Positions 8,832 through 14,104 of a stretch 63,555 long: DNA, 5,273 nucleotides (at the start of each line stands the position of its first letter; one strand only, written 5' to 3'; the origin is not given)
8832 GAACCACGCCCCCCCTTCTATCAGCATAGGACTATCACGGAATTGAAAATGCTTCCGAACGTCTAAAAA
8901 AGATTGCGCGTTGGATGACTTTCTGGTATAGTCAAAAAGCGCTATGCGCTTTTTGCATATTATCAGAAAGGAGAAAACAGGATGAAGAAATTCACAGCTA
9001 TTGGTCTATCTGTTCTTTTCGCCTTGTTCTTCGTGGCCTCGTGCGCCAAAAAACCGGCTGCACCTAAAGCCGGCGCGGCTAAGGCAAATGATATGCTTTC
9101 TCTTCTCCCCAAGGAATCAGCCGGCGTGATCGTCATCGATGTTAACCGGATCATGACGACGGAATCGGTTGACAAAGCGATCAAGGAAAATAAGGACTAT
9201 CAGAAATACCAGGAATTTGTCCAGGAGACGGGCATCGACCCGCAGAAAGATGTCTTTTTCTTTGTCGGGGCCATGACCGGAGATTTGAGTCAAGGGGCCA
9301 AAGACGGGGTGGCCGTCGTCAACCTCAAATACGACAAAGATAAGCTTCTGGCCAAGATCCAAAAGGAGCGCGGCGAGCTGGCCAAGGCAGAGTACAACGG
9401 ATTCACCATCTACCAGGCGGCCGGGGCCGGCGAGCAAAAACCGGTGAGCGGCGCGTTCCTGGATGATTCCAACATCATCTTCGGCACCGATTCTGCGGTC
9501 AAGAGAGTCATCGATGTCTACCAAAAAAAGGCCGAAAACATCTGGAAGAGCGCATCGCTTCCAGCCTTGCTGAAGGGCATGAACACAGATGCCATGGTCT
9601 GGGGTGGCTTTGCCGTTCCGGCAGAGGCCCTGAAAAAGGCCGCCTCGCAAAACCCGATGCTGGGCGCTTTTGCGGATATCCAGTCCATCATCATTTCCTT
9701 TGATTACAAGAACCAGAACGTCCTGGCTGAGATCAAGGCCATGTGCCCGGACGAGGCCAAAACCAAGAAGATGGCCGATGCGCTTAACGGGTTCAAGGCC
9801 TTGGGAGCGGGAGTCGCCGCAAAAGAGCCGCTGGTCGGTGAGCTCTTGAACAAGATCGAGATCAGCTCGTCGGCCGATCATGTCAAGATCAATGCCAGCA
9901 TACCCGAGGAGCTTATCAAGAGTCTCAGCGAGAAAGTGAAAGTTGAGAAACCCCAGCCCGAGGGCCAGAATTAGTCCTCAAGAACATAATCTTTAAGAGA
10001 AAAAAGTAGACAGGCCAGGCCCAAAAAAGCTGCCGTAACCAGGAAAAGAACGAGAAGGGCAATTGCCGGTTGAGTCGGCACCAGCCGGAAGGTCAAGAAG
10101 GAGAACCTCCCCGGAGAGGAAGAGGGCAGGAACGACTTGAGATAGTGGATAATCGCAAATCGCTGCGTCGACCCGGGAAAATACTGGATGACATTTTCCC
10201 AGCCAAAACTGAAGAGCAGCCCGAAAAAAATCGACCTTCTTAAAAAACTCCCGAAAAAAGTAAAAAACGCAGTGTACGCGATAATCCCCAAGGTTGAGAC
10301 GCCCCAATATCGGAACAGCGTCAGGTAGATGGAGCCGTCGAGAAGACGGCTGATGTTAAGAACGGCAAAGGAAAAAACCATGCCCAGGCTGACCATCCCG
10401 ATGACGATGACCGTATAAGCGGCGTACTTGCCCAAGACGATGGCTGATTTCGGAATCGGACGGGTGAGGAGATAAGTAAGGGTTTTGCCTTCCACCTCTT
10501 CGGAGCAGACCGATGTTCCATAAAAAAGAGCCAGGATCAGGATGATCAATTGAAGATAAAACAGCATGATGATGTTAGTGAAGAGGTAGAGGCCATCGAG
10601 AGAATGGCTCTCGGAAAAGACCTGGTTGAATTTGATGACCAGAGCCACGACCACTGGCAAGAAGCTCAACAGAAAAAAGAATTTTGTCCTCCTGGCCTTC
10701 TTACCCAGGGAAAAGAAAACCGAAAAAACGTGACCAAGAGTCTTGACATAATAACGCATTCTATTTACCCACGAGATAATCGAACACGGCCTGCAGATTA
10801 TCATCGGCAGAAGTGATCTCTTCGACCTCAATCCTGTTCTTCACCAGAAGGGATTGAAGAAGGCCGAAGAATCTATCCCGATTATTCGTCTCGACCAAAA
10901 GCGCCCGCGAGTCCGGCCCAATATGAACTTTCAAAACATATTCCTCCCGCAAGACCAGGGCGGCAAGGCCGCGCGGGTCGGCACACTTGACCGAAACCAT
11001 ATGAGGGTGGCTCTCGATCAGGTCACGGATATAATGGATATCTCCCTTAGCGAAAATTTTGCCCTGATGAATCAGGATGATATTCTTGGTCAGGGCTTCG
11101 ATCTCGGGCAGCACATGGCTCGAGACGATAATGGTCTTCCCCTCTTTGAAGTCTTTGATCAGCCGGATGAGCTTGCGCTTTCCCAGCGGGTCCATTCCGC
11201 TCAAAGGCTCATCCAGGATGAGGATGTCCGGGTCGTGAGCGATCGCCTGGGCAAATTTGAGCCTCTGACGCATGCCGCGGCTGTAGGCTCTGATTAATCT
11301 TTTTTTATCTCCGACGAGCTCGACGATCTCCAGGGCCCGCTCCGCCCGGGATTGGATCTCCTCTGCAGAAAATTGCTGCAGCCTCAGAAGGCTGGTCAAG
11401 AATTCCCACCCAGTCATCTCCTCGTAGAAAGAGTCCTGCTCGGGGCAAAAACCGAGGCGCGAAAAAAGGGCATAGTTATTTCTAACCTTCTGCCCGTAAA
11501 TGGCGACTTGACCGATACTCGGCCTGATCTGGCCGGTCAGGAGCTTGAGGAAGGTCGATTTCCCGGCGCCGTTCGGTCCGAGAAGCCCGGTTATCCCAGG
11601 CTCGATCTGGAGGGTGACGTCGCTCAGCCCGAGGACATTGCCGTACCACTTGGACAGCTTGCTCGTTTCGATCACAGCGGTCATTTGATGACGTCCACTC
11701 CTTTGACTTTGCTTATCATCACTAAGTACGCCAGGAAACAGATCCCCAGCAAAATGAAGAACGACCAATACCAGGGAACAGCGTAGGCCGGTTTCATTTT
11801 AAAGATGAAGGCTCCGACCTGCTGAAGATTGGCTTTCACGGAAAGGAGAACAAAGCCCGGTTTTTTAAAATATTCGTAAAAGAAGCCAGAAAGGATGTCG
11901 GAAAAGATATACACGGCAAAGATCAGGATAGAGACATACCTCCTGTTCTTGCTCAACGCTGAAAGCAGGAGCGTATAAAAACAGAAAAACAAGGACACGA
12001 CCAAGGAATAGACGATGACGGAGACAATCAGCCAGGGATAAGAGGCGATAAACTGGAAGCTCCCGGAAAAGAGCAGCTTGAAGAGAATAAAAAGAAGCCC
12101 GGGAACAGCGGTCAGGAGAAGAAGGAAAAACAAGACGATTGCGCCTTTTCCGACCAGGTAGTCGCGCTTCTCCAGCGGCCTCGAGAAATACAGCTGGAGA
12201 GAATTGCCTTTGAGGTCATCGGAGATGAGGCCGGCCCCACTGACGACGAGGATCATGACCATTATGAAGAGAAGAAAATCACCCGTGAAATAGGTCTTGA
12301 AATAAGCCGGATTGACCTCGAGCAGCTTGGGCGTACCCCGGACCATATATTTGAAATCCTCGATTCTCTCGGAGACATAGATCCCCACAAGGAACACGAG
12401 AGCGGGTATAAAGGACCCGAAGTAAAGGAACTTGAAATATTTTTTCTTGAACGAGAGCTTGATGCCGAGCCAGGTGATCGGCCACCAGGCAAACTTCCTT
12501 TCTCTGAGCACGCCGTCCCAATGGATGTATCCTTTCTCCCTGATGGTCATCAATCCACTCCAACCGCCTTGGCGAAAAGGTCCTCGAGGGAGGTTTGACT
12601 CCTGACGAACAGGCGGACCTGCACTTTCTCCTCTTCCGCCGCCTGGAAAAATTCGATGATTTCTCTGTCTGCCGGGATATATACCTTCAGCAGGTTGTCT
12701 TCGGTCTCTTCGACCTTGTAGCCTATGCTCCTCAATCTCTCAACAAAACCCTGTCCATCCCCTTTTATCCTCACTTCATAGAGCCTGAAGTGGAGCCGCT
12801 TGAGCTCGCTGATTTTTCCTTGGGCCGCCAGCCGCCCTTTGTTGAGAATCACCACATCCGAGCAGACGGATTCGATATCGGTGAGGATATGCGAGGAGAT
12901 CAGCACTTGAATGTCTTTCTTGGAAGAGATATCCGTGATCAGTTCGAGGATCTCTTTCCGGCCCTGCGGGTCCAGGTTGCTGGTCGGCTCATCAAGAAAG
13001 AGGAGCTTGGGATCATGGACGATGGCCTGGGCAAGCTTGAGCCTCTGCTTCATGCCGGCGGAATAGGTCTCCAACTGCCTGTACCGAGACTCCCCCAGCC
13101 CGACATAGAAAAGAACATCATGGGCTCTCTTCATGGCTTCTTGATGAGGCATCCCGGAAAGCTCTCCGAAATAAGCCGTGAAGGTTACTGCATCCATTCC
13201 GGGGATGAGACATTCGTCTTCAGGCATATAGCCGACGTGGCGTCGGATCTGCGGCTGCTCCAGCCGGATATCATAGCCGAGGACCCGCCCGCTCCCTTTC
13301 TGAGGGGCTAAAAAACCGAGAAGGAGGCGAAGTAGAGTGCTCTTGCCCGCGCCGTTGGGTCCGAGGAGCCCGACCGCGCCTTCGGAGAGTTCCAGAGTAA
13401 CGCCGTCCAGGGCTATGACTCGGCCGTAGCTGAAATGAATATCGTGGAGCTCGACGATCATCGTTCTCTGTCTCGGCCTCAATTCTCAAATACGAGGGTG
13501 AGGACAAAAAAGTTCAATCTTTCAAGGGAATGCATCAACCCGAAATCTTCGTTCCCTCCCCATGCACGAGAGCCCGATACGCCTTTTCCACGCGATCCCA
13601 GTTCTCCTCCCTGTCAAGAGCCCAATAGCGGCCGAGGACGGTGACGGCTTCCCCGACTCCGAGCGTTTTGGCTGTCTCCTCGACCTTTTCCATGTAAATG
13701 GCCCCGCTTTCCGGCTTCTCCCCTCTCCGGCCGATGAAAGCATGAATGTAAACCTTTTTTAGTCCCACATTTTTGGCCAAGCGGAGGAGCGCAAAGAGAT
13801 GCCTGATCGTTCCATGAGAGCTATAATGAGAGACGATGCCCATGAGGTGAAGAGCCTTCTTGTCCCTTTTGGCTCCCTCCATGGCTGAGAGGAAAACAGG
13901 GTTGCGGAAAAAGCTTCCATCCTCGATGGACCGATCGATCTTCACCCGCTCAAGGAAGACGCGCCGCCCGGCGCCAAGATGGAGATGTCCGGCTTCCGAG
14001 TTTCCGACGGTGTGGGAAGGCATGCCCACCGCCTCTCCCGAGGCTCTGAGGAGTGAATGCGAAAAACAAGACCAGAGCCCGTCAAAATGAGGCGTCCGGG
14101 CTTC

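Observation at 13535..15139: Circularly permuted cofactor-independent phosphoglycerate mutase (GpmI)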

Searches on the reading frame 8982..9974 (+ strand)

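Call 13: search_protein_families(library=pfam, proteins=[window:8982-9974:+], max_evalue=0.0001)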
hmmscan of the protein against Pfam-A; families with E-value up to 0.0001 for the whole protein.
window:8982-9974:+ (330 aa): 2 families
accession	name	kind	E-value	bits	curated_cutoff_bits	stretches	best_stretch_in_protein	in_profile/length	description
PF11832.13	DUF3352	-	6.5e-10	38.7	26.8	1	78-258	83-284/536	Protein of unknown function (DUF3352)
PF16120.10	DUF4836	-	7.5e-05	22.3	27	0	60-266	35-243/481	Domain of unknown function (DUF4836)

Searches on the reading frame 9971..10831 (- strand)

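Call 13: search_protein_families(library=pfam, proteins=[window:9971-10831:-], max_evalue=0.0001)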
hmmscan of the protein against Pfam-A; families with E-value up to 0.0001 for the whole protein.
window:9971-10831:- (286 aa): 2 families
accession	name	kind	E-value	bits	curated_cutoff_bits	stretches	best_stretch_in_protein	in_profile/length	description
PF12730.13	ABC2_membrane_4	-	5.6e-12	46.4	27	1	44-209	7-173/179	ABC-2 family transporter protein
PF12679.13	ABC2_membrane_2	-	4.5e-07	29.9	27.2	1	50-281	15-282/283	ABC-2 family transporter protein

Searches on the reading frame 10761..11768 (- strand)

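Call 13: search_protein_families(library=pfam, proteins=[window:10761-11768:-], max_evalue=0.0001)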
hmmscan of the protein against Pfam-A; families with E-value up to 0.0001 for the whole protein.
window:10761-11768:- (335 aa): 3 families
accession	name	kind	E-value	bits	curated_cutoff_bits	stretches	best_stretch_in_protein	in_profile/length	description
PF00005.33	ABC_tran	-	1.7e-27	97.1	25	1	48-189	1-136/137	ABC transporter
PF13304.12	AAA_21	-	2.7e-13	51.1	27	1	145-218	221-298/304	AAA domain, putative AbiEii toxin, Type IV TA system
PF13476.12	AAA_23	-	1.3e-05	26.3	27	1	44-77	6-39/201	AAA domain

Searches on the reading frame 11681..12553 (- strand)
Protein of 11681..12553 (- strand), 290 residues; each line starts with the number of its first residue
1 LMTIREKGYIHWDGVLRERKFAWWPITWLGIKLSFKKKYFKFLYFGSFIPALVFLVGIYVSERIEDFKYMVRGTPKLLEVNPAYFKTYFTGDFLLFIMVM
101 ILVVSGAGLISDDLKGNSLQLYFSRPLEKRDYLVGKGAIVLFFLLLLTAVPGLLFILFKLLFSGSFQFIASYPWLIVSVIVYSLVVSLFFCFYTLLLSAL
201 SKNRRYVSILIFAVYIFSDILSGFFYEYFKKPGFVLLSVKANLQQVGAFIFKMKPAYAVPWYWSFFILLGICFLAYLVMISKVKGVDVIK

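Call 13: search_protein_families(library=pfam, proteins=[window:11681-12553:-], max_evalue=0.0001)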
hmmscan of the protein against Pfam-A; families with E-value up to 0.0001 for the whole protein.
window:11681-12553:- (290 aa): 2 families
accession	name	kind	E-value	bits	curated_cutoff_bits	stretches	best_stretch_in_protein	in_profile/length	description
PF12679.13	ABC2_membrane_2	-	5.4e-07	29.6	27.2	1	48-225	25-202/283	ABC-2 family transporter protein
PF12730.13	ABC2_membrane_4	-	6.3e-05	23.5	27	1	88-218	51-178/179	ABC-2 family transporter protein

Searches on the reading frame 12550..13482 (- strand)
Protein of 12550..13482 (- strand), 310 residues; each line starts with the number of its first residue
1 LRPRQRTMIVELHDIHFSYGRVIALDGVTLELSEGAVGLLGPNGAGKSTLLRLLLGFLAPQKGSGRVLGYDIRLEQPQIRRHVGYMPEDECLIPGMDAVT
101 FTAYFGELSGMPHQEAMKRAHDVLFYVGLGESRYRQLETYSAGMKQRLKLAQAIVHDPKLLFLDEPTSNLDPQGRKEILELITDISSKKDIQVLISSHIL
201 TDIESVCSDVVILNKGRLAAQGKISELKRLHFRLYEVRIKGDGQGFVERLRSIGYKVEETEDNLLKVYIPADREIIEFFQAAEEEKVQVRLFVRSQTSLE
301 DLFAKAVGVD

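Call 13: search_protein_families(library=pfam, proteins=[window:12550-13482:-], max_evalue=0.0001)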
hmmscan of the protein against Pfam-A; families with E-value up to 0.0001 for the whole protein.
window:12550-13482:- (310 aa): 5 families
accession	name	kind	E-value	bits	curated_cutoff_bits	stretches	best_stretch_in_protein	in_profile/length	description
PF00005.33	ABC_tran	-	1.3e-29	104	25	1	25-168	1-137/137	ABC transporter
PF13304.12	AAA_21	-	5.3e-16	60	27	1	113-198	207-298/304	AAA domain, putative AbiEii toxin, Type IV TA system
PF13175.12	AAA_15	-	3.8e-07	30.5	32.1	0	126-198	300-369/374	AAA ATPase domain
PF13732.12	DrrA1-3_C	-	3.1e-06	28.3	27.4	1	222-307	1-81/81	ATP-binding protein DrrA1-3-like, C-terminal domain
PF02463.25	SMC_N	-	5.4e-06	26.4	40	0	155-199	156-198/220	RecF/RecN/SMC N terminal domain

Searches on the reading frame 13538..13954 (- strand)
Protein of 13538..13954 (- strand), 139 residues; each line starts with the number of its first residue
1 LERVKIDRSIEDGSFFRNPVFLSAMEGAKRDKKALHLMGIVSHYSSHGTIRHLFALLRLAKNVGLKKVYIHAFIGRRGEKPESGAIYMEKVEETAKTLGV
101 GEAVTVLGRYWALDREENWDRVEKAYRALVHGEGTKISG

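Call 68: search_protein_families(library=pfam, proteins=[window:13538-13954:-], max_evalue=0.001)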
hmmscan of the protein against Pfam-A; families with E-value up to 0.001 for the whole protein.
window:13538-13954:- (139 aa): 1 family
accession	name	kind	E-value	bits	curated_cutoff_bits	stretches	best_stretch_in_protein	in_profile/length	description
PF06415.18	iPGM_N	-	4.1e-41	141.3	27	1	6-136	1-131/217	BPG-independent PGAM N-terminus (iPGM_N)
